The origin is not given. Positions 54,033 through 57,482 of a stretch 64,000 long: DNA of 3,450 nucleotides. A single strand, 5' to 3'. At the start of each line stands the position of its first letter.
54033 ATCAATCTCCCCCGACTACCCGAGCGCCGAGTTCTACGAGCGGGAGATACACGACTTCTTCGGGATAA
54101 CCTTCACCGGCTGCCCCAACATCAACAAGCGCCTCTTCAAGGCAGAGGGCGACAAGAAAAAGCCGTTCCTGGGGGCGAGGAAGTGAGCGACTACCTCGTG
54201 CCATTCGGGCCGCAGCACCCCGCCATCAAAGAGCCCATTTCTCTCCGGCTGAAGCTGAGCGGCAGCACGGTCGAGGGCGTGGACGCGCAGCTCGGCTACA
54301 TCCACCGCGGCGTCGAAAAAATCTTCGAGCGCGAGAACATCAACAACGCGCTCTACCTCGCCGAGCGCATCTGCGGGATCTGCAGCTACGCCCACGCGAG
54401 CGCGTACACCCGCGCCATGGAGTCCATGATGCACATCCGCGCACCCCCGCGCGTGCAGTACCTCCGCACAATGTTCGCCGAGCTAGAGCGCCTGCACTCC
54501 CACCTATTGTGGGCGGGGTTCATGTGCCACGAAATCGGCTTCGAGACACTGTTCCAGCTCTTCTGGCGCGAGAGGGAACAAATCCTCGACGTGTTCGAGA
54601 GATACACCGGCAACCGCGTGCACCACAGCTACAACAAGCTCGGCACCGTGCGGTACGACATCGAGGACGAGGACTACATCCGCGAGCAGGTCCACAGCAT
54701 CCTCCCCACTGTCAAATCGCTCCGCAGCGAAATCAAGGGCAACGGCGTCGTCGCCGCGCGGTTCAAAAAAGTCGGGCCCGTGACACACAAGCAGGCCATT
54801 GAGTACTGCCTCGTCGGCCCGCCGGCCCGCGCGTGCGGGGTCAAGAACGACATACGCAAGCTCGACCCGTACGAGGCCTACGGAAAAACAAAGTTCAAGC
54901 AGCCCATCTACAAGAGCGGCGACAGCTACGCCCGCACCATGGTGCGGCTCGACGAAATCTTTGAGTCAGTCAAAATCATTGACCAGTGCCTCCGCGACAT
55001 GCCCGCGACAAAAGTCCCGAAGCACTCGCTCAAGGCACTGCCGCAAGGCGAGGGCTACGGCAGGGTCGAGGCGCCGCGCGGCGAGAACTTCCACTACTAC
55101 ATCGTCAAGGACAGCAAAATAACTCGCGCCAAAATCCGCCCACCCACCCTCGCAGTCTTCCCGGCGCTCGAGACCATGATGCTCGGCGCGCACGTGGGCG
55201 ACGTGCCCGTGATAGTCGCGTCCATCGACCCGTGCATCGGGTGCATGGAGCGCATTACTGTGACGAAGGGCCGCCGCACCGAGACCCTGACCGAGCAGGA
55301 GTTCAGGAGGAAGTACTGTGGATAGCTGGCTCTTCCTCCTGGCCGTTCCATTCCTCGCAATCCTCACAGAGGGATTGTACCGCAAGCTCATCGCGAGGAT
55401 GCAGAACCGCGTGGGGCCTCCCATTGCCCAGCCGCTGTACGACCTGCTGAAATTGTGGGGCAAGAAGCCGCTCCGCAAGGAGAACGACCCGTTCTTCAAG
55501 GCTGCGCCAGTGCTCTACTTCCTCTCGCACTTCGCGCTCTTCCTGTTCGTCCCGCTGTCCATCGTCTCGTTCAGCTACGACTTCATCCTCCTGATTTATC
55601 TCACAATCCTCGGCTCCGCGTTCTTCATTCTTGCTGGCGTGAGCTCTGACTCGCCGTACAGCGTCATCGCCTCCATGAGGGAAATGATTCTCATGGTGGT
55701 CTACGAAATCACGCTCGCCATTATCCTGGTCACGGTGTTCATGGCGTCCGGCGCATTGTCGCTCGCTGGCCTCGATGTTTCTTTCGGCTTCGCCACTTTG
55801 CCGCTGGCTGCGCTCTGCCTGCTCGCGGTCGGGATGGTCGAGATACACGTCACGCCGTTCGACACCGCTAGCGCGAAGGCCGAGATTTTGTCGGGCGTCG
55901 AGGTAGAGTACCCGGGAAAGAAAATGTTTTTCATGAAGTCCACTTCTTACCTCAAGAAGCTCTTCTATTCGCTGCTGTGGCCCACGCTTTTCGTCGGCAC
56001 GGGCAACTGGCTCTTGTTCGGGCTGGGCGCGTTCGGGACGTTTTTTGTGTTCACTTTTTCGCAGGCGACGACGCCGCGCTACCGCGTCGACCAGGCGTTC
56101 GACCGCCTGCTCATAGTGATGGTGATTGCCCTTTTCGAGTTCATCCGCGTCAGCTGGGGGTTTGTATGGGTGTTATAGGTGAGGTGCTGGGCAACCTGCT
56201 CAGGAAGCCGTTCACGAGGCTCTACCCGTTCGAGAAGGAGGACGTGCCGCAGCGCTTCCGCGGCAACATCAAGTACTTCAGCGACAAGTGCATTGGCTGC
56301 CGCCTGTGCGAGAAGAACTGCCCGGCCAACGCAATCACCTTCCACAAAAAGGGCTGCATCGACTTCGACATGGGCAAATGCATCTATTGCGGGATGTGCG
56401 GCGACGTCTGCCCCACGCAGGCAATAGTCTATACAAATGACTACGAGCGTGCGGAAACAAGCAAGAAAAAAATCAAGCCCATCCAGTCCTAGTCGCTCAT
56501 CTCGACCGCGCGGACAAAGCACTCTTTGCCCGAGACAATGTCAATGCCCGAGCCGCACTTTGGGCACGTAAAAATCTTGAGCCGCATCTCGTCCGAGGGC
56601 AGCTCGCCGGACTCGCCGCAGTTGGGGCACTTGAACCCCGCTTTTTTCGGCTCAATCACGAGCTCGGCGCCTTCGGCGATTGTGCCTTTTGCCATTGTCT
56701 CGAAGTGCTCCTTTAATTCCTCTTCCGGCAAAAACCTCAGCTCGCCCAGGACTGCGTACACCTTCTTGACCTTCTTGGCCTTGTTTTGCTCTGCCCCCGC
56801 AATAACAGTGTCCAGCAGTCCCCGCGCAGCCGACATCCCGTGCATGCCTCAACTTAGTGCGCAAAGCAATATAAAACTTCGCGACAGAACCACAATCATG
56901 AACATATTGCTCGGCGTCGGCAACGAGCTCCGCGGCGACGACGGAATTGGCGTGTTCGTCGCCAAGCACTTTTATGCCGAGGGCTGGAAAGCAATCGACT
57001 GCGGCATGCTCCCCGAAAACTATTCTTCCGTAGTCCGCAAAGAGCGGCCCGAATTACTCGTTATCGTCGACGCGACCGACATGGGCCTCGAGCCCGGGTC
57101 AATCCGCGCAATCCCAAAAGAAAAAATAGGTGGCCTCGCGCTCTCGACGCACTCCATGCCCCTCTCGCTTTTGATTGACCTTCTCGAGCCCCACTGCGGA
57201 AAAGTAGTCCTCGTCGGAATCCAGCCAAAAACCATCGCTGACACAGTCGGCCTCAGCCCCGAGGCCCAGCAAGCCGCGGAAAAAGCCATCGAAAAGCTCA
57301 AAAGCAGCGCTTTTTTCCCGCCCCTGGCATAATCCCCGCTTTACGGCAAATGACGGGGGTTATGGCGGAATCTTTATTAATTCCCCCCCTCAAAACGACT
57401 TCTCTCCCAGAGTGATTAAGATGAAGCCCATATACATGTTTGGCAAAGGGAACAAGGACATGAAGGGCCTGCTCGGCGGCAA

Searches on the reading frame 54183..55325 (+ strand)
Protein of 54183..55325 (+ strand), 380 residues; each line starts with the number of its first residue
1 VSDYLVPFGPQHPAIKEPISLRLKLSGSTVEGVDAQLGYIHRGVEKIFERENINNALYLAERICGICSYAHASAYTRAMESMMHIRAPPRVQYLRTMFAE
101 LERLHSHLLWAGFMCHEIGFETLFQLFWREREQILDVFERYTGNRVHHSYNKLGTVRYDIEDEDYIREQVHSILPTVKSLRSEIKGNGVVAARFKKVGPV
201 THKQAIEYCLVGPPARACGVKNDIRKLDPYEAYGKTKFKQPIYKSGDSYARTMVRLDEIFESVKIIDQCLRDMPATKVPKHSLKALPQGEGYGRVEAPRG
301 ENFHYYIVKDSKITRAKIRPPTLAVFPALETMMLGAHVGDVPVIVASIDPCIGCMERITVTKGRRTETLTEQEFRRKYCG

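Call 8: search_protein_families(library=pfam, max_evalue=0.001, proteins=[window:54183-55325:+])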
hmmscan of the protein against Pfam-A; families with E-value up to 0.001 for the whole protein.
window:54183-55325:+ (380 aa): 2 families
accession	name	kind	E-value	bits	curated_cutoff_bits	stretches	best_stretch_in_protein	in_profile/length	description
PF00346.24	Complex1_49kDa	-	6.9e-62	209.4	24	2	118-280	2-166/271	Respiratory-chain NADH dehydrogenase, 49 Kd subunit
PF00374.24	NiFeSe_Hases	-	1.6e-17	64.1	25.8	1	42-110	1-69/508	Nickel-dependent hydrogenase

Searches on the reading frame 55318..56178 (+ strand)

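Call 41: search_protein_families(library=pfam, max_evalue=0.01, proteins=[window:55318-56178:+])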
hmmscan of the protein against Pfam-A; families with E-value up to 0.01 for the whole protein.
window:55318-56178:+ (286 aa): 1 family
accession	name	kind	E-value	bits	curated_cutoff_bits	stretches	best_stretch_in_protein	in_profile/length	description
PF00146.26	NADHdh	-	3.1e-54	184.8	27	1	5-272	5-291/298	NADH dehydrogenase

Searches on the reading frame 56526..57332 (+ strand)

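Call 41: search_protein_families(library=pfam, max_evalue=0.01, proteins=[window:56526-57332:+])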
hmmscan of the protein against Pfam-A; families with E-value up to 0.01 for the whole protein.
window:56526-57332:+ (268 aa): 1 family
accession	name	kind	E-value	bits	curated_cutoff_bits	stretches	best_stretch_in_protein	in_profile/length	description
PF01750.23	HycI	-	2e-18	66.9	23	1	148-258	10-127/130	Hydrogenase maturation protease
